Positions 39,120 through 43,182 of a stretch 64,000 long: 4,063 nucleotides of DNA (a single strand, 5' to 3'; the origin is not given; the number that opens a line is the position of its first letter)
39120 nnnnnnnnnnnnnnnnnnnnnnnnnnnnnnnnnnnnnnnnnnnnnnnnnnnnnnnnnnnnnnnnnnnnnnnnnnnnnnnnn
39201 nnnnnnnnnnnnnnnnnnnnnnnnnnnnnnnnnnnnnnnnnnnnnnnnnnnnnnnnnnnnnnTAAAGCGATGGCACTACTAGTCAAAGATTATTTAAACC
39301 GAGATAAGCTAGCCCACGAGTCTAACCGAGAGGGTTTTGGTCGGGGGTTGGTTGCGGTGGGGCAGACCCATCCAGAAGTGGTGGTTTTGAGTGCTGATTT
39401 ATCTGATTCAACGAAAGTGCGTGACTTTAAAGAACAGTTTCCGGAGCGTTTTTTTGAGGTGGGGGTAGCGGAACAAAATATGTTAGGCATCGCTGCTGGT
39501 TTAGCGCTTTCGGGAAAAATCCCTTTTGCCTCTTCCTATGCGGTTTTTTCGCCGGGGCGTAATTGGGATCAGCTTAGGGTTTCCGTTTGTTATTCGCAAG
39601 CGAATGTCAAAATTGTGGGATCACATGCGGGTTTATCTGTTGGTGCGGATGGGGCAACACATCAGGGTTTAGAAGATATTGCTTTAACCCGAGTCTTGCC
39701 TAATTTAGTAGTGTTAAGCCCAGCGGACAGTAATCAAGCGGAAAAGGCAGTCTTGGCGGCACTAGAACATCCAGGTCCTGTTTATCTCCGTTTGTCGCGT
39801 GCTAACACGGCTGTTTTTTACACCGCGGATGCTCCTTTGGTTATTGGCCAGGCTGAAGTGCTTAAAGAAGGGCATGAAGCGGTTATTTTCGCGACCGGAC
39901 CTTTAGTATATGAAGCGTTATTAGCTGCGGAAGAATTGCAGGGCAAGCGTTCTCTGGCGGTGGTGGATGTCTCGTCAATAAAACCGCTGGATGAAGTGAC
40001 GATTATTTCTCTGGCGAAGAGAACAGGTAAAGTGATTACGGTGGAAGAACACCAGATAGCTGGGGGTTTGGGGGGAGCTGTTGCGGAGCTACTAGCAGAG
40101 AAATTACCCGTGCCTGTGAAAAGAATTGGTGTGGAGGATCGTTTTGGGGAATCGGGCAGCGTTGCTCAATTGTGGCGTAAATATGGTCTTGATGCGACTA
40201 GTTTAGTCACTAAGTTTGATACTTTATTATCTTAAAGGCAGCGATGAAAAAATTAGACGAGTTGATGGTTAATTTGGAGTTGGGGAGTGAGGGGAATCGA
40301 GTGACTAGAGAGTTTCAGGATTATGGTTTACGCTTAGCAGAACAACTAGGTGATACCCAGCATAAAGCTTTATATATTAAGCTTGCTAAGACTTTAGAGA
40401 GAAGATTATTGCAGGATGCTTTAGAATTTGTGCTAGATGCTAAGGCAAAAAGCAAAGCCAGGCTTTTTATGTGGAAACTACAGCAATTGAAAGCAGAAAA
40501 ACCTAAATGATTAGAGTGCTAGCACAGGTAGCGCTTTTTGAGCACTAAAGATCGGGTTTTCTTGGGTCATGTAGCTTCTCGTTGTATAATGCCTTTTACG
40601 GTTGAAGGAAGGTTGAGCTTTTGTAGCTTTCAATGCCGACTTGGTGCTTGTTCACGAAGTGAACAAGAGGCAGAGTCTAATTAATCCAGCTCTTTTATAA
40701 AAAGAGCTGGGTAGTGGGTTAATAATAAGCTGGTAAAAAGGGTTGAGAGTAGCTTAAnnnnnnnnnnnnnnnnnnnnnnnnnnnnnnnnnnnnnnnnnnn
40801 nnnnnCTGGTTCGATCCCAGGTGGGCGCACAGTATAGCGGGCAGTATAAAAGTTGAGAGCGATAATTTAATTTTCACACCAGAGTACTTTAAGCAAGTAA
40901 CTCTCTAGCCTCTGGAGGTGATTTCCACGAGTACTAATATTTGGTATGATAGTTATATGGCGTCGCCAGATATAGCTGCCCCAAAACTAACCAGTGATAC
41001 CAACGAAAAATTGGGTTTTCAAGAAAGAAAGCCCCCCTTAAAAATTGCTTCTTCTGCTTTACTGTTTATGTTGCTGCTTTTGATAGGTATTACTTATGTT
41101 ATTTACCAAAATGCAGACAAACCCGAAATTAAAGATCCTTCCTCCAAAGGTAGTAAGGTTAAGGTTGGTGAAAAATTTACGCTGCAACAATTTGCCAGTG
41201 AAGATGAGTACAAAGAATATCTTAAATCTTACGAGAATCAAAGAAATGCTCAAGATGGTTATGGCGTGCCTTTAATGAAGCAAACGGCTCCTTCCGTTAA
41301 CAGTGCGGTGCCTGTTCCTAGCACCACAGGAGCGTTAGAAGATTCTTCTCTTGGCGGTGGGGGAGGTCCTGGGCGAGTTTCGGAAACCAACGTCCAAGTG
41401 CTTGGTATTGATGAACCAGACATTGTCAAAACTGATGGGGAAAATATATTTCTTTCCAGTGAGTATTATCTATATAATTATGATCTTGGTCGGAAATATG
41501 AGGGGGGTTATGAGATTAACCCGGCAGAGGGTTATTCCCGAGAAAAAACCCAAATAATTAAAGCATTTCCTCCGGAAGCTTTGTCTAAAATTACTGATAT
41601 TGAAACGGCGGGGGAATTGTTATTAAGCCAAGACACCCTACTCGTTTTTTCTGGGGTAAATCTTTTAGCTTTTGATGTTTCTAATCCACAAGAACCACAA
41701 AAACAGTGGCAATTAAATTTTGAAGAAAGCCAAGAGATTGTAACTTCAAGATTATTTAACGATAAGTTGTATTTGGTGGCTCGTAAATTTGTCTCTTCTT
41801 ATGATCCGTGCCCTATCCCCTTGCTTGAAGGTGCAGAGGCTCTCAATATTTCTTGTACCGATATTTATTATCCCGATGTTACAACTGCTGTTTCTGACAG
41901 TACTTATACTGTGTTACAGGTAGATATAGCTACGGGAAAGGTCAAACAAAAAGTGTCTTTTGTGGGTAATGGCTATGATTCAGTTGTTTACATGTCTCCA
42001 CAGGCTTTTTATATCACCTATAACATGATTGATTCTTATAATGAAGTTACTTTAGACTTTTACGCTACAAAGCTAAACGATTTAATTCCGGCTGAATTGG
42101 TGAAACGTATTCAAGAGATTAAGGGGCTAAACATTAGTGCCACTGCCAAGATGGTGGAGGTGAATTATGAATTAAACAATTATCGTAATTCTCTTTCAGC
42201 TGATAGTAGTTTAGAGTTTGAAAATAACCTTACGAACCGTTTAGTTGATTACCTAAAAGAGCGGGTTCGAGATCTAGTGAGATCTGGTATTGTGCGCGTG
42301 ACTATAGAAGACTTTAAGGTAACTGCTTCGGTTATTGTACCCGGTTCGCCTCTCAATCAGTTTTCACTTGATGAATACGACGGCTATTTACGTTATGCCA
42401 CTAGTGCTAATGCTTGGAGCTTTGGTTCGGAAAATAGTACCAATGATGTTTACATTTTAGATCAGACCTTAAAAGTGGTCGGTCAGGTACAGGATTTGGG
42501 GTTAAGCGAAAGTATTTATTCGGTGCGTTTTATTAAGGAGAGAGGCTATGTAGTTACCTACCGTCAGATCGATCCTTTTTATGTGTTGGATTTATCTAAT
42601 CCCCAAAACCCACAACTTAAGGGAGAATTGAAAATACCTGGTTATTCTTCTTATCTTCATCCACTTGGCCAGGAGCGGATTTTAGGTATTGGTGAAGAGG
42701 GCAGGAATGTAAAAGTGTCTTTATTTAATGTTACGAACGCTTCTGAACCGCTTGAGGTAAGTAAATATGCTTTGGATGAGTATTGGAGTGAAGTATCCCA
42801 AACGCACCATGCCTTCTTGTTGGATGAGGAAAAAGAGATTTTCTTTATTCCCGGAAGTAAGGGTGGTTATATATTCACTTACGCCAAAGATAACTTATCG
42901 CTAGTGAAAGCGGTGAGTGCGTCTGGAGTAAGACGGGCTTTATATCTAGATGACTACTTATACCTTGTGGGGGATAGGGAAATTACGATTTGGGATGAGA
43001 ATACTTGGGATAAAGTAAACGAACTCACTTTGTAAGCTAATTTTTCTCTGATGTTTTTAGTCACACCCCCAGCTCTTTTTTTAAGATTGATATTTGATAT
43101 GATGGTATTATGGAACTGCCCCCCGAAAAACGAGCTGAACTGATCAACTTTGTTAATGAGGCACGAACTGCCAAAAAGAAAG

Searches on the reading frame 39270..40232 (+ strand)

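Call 74: search_protein_families(library=pfam, proteins=[window:39270-40232:+], max_evalue=0.001)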
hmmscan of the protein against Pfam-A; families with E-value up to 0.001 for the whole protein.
window:39270-40232:+ (321 aa): 2 families
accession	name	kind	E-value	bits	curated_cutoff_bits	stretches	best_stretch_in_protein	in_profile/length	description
PF02779.29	Transket_pyr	-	1.2e-43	149.2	27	1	19-180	5-172/174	Transketolase, pyrimidine binding domain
PF02780.25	Transketolase_C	-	2.3e-30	105.5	25.9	1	193-310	1-122/124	Transketolase, C-terminal domain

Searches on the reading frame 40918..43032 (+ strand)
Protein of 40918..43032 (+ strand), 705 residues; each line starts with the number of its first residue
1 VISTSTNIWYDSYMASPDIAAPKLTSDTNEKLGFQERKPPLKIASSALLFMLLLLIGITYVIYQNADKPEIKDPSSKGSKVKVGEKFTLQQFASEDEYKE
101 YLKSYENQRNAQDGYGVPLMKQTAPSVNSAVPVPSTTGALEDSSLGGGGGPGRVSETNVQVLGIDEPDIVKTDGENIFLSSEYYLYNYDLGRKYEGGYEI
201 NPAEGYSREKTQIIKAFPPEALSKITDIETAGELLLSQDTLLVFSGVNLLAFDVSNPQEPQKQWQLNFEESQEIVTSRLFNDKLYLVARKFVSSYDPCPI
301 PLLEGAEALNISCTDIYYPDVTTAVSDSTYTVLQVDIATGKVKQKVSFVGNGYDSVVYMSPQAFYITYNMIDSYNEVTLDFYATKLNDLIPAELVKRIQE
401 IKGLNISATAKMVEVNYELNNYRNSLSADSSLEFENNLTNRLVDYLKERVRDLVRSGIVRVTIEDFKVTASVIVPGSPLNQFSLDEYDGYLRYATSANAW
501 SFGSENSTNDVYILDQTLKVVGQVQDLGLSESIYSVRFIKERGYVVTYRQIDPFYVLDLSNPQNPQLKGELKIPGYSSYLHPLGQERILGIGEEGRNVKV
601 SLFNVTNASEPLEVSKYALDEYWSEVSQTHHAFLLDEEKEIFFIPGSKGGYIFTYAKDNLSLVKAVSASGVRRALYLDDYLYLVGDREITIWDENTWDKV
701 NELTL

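Call 16: search_protein_families(library=ncbifam, proteins=[window:40918-43032:+], max_evalue=0.01)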
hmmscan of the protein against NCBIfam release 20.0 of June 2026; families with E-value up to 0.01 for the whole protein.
window:40918-43032:+ (705 aa): 0 families

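Call 20: search_protein_families(library=pfam, proteins=[window:40918-43032:+], max_evalue=0.01)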
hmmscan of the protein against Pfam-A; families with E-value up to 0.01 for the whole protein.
window:40918-43032:+ (705 aa): 1 family
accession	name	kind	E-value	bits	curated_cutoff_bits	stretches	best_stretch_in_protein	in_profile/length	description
PF09826.15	Beta_propel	-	1.4e-105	354.5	22.4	1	155-696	2-494/495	Beta propeller domain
